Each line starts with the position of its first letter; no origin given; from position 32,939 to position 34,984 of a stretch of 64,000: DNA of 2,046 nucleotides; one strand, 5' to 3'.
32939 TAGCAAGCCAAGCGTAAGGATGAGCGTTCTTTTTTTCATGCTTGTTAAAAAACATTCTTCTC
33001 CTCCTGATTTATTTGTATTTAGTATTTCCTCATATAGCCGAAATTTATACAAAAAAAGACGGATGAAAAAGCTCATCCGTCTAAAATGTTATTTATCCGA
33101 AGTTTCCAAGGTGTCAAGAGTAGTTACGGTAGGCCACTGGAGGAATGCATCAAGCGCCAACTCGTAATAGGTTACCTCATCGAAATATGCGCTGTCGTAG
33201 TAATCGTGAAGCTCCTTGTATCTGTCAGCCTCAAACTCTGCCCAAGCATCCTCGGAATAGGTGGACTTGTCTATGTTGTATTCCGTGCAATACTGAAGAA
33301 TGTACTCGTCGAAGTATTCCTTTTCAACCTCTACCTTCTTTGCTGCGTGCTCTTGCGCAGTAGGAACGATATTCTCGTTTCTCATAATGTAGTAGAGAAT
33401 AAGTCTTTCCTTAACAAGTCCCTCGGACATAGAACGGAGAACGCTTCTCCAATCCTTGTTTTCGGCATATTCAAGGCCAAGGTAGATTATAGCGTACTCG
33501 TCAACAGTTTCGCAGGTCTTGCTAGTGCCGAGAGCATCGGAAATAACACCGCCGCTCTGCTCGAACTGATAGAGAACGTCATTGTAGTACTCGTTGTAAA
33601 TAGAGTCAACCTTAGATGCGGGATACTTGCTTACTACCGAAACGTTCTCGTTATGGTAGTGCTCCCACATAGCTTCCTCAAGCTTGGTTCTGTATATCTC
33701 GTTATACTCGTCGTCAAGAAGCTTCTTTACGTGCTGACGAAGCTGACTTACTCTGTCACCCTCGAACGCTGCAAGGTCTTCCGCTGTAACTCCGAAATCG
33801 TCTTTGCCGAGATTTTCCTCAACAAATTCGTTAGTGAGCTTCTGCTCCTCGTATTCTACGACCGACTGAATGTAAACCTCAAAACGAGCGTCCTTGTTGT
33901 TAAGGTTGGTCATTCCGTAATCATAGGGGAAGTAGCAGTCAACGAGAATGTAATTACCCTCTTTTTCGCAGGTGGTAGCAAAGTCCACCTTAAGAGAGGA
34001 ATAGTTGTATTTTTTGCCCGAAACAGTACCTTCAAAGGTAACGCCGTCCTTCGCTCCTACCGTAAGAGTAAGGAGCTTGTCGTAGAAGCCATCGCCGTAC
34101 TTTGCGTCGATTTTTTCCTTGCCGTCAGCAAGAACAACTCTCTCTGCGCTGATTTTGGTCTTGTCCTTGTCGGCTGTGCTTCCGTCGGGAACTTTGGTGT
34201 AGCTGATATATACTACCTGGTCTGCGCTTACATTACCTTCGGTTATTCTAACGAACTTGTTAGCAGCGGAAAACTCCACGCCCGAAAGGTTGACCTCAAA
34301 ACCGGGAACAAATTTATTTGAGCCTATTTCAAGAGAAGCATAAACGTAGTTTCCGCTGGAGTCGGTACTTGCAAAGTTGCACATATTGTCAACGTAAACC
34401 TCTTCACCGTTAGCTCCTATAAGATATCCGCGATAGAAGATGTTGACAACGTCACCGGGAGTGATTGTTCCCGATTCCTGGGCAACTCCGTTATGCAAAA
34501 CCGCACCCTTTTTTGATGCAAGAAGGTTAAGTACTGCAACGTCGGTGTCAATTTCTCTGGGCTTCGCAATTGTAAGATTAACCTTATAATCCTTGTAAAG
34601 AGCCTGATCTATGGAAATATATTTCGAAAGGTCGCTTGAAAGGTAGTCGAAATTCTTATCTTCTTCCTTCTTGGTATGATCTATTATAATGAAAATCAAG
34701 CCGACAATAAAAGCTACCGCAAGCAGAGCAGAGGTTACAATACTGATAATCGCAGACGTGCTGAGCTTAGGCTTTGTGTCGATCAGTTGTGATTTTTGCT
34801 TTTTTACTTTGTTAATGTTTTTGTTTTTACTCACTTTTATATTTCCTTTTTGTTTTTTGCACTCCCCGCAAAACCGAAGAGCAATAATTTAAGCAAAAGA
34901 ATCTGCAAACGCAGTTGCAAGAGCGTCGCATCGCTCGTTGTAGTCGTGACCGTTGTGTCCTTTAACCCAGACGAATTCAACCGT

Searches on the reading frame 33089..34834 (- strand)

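Call 13: search_protein_families(library=pfam, proteins=[window:33089-34834:-], max_evalue=0.001)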
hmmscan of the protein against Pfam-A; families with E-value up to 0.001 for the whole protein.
window:33089-34834:- (581 aa): 0 families

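Call 67: search_protein_families(library=pfam, proteins=[window:33089-34834:-], max_evalue=0.1)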
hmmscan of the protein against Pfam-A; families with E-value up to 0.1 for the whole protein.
window:33089-34834:- (581 aa): 4 families
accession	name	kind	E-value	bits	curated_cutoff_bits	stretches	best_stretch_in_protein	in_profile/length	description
PF05808.16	Podoplanin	-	0.0032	18.2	30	1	4-51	81-127/135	Podoplanin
PF08938.16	HBS1_N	-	0.013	16.3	26.4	1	339-400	14-65/78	HBS1 N-terminus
PF05698.19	Trigger_C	-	0.017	15.6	22.7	0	362-440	2-77/162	Bacterial trigger factor protein (TF) C-terminus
PF24661.1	DUF7649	-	0.056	14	27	0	24-64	14-54/85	Domain of unknown function (DUF7649)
